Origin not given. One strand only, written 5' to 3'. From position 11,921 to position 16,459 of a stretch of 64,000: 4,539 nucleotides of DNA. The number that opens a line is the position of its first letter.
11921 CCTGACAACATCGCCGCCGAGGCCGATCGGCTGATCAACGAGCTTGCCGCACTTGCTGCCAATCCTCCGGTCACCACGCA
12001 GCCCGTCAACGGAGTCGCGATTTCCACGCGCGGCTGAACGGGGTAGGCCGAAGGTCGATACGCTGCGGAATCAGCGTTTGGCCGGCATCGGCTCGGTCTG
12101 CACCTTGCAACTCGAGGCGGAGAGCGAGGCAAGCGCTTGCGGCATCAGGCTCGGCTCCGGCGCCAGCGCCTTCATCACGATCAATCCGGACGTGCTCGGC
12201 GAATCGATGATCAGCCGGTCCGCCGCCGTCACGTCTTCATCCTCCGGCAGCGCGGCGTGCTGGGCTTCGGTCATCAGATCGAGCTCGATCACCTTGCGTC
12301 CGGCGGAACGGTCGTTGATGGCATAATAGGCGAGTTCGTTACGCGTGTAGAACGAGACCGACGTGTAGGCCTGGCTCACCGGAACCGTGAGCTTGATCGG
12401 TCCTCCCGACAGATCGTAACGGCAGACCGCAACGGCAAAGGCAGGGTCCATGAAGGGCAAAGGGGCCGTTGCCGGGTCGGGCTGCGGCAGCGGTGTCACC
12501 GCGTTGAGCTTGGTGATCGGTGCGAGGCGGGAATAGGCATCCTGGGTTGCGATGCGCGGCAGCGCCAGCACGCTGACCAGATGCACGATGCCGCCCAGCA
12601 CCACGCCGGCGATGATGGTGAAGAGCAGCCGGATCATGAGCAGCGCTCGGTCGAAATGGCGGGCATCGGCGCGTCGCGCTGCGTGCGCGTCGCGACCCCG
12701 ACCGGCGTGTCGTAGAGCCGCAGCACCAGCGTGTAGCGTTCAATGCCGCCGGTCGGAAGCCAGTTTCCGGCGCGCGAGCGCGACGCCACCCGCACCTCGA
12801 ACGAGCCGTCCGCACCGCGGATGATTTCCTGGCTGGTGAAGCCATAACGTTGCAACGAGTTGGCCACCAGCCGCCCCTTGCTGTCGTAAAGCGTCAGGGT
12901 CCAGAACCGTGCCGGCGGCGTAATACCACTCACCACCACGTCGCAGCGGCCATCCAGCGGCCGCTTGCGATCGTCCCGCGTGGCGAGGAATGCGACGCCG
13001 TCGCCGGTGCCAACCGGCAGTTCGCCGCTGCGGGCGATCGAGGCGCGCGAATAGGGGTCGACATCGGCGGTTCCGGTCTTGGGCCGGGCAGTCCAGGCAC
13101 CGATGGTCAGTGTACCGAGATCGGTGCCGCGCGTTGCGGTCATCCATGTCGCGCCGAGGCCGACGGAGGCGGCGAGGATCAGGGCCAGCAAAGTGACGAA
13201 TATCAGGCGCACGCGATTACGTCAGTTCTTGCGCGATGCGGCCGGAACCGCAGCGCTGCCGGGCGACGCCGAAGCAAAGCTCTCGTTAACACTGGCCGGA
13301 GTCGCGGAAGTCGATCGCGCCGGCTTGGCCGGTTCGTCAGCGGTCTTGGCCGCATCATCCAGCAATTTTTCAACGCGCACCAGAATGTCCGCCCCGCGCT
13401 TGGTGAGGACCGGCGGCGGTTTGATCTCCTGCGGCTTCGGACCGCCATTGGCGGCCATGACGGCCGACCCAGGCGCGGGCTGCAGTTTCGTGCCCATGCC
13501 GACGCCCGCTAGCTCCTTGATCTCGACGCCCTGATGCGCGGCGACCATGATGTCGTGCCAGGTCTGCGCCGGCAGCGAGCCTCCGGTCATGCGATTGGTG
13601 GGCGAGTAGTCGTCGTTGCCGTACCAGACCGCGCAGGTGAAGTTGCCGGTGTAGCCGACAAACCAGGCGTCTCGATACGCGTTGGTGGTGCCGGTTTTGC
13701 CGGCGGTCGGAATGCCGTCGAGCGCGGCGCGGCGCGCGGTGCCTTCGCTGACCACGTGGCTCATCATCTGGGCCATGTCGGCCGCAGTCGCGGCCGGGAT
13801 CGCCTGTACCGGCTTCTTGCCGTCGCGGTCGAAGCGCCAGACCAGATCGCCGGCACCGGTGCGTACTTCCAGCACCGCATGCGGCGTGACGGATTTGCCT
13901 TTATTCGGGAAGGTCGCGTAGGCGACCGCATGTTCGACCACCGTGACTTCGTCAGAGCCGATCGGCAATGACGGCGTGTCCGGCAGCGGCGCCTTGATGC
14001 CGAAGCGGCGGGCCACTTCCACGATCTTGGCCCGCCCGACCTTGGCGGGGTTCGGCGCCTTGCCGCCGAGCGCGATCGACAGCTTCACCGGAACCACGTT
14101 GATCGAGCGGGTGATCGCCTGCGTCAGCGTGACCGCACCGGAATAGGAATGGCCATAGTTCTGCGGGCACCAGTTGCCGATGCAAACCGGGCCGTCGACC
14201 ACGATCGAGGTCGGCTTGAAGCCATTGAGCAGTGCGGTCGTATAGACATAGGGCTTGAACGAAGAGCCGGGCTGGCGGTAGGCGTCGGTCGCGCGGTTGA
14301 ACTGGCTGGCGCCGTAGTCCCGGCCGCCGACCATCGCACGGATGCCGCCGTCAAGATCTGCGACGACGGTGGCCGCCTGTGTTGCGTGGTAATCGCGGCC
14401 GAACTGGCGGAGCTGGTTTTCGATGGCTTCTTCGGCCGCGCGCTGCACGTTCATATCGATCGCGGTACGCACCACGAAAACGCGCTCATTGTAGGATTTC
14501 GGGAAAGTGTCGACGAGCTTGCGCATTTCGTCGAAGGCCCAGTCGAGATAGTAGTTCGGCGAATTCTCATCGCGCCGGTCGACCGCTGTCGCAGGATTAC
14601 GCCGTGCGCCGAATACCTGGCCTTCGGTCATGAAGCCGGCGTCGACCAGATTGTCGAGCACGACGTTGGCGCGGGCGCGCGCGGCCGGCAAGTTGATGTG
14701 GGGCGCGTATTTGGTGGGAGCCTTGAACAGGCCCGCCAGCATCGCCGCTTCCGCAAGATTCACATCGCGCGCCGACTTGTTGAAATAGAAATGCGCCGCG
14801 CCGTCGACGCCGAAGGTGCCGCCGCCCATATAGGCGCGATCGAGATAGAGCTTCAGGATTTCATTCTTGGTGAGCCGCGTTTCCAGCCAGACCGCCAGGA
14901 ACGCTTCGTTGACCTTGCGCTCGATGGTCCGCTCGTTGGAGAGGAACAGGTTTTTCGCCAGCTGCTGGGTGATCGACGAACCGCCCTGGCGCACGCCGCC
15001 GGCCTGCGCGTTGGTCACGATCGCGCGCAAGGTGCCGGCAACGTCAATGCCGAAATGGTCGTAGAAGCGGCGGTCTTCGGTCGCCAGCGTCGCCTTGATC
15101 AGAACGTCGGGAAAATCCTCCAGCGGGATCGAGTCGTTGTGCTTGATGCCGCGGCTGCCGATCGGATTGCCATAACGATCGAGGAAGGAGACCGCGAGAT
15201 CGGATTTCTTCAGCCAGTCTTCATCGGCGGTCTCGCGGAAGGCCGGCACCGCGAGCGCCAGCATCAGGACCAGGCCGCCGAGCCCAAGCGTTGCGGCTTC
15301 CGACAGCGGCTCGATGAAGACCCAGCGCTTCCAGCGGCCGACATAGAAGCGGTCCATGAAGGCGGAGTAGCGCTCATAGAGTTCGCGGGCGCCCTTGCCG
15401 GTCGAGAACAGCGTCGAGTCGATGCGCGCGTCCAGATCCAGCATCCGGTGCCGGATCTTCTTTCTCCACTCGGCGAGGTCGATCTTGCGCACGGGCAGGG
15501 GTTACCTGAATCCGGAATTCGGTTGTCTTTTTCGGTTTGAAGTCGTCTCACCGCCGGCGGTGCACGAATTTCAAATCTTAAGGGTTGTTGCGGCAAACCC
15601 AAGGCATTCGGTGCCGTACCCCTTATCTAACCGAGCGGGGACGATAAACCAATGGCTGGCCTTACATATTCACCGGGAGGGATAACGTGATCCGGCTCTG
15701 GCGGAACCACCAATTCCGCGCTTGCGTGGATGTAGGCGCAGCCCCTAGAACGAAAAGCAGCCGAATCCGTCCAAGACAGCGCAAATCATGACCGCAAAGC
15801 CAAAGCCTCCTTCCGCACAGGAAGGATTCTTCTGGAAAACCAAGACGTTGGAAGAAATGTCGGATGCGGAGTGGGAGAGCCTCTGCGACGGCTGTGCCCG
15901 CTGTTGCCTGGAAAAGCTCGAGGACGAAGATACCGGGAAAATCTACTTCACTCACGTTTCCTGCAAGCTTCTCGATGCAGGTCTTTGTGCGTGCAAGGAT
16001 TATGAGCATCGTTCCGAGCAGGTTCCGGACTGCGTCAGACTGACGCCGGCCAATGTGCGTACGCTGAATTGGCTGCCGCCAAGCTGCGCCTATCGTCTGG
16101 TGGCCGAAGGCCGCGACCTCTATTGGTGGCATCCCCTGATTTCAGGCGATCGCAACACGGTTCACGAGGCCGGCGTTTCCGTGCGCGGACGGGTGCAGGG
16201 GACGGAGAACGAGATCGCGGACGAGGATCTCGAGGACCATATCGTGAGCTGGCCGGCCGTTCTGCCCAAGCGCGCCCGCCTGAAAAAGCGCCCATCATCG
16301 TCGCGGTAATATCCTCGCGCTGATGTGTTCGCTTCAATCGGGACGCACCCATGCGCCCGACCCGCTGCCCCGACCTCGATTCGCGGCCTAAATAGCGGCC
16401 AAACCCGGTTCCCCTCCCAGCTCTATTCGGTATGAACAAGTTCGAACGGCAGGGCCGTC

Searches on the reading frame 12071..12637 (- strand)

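Call 41: search_protein_families(library=pfam, proteins=[window:12071-12637:-], max_evalue=0.0001)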
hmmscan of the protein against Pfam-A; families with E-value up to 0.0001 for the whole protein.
window:12071-12637:- (188 aa): 1 family
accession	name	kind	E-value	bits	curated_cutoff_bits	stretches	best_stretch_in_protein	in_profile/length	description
PF06863.17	DUF1254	-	3e-05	24.7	22.2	1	70-165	28-119/133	Protein of unknown function (DUF1254)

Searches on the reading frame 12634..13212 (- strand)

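Call 41: search_protein_families(library=pfam, proteins=[window:12634-13212:-], max_evalue=0.0001)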
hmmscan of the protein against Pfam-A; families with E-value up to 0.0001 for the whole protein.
window:12634-13212:- (192 aa): 1 family
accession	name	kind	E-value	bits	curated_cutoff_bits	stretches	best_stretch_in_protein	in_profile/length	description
PF06742.16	DUF1214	-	2.1e-20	73.8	25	1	72-169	2-110/112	Protein of unknown function (DUF1214)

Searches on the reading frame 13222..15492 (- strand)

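Call 41: search_protein_families(library=pfam, proteins=[window:13222-15492:-], max_evalue=0.0001)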
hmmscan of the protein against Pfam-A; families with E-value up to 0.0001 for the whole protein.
window:13222-15492:- (756 aa): 2 families
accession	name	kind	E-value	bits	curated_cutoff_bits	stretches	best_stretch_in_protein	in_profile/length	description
PF00912.28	Transgly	-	1.9e-60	203.8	27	1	117-282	12-177/178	Transglycosylase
PF00905.27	Transpeptidase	-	3.9e-28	99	22.1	1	374-649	3-298/299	Penicillin binding protein transpeptidase domain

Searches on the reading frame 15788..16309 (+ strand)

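Call 41: search_protein_families(library=pfam, proteins=[window:15788-16309:+], max_evalue=0.0001)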
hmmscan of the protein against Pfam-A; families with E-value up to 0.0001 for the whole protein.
window:15788-16309:+ (173 aa): 1 family
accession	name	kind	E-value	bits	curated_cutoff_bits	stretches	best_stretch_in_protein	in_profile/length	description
PF03692.20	CxxCxxCC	-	9.1e-11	42.7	23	1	33-101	2-85/85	Putative zinc- or iron-chelating domain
